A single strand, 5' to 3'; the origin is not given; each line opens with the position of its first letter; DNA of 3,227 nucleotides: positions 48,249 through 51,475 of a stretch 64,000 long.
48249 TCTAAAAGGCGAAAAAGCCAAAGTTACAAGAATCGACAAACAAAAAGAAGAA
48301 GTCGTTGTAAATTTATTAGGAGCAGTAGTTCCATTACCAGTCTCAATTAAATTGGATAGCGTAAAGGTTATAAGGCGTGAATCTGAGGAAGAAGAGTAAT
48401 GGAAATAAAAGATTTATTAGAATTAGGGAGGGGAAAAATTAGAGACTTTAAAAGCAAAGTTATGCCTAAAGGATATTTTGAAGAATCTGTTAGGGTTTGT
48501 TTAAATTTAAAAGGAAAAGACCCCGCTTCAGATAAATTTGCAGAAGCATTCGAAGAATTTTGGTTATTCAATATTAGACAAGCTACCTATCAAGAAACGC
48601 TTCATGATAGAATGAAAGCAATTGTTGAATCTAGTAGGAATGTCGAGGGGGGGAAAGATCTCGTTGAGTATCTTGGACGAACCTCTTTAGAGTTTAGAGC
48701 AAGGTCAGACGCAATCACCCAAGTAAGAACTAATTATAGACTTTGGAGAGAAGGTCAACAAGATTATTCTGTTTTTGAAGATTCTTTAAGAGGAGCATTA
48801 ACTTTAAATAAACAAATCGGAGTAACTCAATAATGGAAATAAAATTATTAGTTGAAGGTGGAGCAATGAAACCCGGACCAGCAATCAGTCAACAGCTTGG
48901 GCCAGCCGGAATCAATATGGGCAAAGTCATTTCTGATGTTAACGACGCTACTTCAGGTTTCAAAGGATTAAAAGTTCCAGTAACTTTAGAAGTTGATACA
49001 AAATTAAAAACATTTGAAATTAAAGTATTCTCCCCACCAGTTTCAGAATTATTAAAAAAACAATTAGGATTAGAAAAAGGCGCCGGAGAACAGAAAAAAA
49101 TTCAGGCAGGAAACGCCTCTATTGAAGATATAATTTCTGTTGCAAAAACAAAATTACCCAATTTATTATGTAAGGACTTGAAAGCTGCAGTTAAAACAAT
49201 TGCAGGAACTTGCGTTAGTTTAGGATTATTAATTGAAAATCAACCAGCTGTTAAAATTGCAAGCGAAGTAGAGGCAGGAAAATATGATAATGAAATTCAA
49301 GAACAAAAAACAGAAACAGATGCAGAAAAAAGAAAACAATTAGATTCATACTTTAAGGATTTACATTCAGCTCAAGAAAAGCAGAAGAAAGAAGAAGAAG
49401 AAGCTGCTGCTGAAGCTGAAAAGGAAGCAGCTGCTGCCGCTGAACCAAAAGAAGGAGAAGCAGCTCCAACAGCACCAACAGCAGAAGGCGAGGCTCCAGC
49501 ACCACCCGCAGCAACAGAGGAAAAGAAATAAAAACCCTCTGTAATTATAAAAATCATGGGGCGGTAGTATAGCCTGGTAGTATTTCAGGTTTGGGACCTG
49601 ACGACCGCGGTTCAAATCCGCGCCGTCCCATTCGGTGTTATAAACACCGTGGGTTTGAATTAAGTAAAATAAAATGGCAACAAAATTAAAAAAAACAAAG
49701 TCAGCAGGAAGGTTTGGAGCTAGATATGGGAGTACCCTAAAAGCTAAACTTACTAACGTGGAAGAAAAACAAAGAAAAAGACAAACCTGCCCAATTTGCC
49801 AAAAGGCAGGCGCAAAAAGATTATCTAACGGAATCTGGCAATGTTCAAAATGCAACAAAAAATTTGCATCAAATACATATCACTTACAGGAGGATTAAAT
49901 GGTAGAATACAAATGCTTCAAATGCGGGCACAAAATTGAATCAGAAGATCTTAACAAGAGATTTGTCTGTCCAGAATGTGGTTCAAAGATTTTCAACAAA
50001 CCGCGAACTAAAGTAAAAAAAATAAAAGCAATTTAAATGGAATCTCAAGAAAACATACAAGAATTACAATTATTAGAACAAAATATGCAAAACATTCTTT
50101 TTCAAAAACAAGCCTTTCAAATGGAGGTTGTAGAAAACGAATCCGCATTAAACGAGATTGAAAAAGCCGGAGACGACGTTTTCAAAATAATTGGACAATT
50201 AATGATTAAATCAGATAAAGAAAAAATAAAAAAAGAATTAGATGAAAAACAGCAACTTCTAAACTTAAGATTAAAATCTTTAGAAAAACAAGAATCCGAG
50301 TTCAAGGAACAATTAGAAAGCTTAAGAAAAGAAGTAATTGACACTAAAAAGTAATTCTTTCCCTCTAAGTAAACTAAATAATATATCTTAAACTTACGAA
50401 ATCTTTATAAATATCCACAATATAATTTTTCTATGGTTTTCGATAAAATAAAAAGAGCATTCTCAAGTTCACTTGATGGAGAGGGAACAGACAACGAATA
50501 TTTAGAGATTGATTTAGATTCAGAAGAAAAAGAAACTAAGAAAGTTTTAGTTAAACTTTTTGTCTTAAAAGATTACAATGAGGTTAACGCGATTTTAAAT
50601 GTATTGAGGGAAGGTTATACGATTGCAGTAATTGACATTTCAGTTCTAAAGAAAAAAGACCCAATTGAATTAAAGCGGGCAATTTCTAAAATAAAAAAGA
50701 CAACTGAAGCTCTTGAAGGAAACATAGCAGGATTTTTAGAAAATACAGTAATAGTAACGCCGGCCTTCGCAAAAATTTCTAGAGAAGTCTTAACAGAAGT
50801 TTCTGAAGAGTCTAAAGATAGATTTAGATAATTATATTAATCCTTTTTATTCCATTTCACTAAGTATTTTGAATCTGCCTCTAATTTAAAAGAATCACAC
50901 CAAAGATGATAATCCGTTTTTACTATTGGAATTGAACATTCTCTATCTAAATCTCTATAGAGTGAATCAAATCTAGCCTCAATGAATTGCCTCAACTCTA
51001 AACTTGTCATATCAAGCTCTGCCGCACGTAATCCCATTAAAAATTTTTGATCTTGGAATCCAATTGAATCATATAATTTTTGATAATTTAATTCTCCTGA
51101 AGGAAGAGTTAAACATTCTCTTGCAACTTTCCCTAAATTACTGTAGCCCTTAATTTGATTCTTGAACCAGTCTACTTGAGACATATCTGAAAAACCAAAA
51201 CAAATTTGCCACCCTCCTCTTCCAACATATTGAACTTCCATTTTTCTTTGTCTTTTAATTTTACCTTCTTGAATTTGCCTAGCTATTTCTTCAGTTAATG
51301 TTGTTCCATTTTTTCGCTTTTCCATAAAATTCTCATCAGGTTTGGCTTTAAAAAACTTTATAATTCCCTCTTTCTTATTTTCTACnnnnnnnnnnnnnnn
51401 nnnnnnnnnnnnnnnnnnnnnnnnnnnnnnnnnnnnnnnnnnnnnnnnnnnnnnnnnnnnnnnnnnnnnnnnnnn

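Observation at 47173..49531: The secE-spt5-rpl11 module is also interrupted: a TM protein after secE and a 144-aa ORF coupled between spt5 and rpl11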

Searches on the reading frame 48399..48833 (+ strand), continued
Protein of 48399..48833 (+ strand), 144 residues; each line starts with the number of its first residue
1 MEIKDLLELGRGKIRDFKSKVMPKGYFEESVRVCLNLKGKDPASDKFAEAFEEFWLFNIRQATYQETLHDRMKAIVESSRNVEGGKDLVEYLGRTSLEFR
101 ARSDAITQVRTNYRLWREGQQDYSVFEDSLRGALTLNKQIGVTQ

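Call 52: search_protein_families(library=pfam, alignment_id=A1, max_evalue=5)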
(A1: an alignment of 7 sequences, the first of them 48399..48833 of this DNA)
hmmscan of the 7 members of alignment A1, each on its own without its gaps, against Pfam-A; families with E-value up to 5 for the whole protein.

A. member 1, window:48399-48833:+ (144 aa): 0 families

B. families by the number of members that match (of 7 scanned): 5 families
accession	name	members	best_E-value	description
PF23202.1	PAH_ZNF598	1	0.066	ZNF598 PAH domain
PF14523.12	Syntaxin_2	1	0.074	Syntaxin-like protein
PF16881.10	LIAS_N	1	0.094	N-terminal domain of lipoyl synthase of Radical_SAM family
PF22949.1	HRI2_3H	1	0.11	Heme-regulated eIF-2-alpha kinase, helical domain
PF06952.16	PsiA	1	0.12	PsiA protein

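Call 53: search_solved_structures(query=A1, max_evalue=10)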
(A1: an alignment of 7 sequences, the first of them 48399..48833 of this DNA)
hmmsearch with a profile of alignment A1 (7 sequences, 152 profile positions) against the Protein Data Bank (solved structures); distinct sequences matched with E-value up to 10: 4.
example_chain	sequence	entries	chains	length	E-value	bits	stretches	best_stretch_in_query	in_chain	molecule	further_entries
6jho_A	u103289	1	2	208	0.17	15.5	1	74-142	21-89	Cag pathogenicity island protein (Cag6)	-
2ao9_A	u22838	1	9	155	0.19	15.4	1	77-147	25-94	Phage protein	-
1s2x_A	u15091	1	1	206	0.23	15.1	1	74-142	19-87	Cag-Z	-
3fwb_C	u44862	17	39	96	0.52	13.9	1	39-111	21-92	Protein SUS1 | Transcription and mRNA export factor SUS1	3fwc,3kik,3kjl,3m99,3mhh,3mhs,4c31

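Call 72: search_protein_families(library=padloc, proteins=[window:48399-48833:+], max_evalue=1)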
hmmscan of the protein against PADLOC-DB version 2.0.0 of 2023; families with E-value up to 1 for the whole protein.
window:48399-48833:+ (144 aa): 0 families

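Call 74: find_related_loci(query=window:48399-48833:+, collection=viral_contigs, flank=5000)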
Query window:48399-48833:+ (144 aa) in viral_contigs; peptide patterns used: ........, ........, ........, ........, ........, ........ (x = any residue, [..] = any of these).
4 stretches matched a pattern, but none encodes a relative of the query by tblastn (E <= 1e-3).

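Call 77: find_encoding_contigs(protein=P0008, flank=6000, max_places=3)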
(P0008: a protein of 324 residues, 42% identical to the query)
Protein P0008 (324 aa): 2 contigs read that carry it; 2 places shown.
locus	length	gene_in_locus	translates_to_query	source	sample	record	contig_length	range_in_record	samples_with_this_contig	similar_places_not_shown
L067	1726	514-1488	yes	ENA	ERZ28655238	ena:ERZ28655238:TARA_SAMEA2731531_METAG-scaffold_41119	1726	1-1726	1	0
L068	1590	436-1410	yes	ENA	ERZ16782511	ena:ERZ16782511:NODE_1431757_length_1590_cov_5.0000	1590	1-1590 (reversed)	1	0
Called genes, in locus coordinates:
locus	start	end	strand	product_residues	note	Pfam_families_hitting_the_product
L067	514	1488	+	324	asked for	PF00458:WHEP-TRS, PF01519:DUF16 (faint), PF26022:CC_Liprin_beta (faint), PF00458:WHEP-TRS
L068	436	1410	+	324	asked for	PF00458:WHEP-TRS, PF01519:DUF16 (faint), PF26022:CC_Liprin_beta (faint), PF00458:WHEP-TRS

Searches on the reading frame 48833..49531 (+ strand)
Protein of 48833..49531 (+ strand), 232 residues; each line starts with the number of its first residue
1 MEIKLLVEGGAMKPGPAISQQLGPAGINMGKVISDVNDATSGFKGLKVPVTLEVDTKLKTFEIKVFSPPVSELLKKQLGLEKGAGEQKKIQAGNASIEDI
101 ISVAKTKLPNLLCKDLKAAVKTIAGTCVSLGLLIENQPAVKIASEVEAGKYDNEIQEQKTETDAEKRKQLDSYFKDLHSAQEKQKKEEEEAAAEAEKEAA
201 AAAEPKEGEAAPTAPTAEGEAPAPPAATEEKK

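Call 4: search_protein_families(library=pfam, proteins=[window:48833-49531:+], max_evalue=1)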
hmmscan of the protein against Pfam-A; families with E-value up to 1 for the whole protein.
window:48833-49531:+ (232 aa): 8 families
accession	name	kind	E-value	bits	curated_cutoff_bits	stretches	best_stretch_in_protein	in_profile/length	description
PF00298.24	Ribosomal_L11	-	6e-19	68.7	21.4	1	67-132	2-67/69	Ribosomal protein L11, RNA binding domain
PF03946.19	Ribosomal_L11_N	-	3.4e-17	62.4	32.9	1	3-57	1-54/58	Ribosomal protein L11, N-terminal domain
PF11200.13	DUF2981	-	0.014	15.3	27.2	1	106-226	123-244/352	Protein of unknown function (DUF2981)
PF15713.10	PTPRCAP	-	0.02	15.8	28.3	1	141-211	33-102/150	Protein tyrosine phosphatase receptor type C-associated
PF25588.1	DUF7934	-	0.029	14.1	30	1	145-199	218-268/333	Family of unknown function (DUF7934)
PF09804.14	DENND11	-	0.077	13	27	1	127-204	73-151/283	DENN domain-containing protein 11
PF15745.10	AP1AR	-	0.33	10.9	27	1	154-206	46-98/276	AP-1 complex-associated regulatory protein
PF23750.1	RsgI_M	-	0.46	11.5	25.3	1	113-194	43-120/133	Anti-sigma factor RsgI-like central domain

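Call 5: search_protein_families(library=ncbifam, proteins=[window:48833-49531:+], max_evalue=1)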
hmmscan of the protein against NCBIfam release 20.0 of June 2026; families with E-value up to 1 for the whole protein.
window:48833-49531:+ (232 aa): 5 families
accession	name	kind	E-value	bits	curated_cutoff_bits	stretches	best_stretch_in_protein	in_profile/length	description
NF002232.0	PRK01143.1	equivalog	1.3e-51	174.9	162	1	3-159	6-162/164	50S ribosomal protein L11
TIGR01632.1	L11_bact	equivalog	2.4e-27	95.6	141.85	1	2-135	6-139/140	50S ribosomal protein L11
NF011111.0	PRK14539.1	equivalog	3.8e-19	69.2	310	1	4-178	11-182/196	50S ribosomal protein L11/unknown domain fusion protein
NF003389.0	PRK04531.1-5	equivalog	0.089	11.7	741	1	50-134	185-266/371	acetylglutamate kinase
NF041244.1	IglI_fam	subfamily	0.25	11.2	100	1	158-217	128-189/290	type VI secretion system protein IglI family protein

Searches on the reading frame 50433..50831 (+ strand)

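Call 73: search_protein_families(library=pfam, proteins=[window:50433-50831:+], max_evalue=0.1)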
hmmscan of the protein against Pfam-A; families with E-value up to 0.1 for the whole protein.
window:50433-50831:+ (132 aa): 1 family
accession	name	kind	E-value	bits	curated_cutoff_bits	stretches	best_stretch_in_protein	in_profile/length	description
PF04472.17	SepF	-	3.9e-09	37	27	1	40-115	1-72/72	Cell division protein SepF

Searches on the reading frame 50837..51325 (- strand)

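Call 73: search_protein_families(library=pfam, proteins=[window:50837-51325:-], max_evalue=0.1)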
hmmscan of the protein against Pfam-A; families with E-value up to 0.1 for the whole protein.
window:50837-51325:- (162 aa): 1 family
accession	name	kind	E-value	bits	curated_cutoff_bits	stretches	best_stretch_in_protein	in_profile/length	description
PF22159.1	PSMA-like_N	-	0.082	12.5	26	0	107-153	280-328/329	Maltose-forming alpha-amylase-like, N-terminal domain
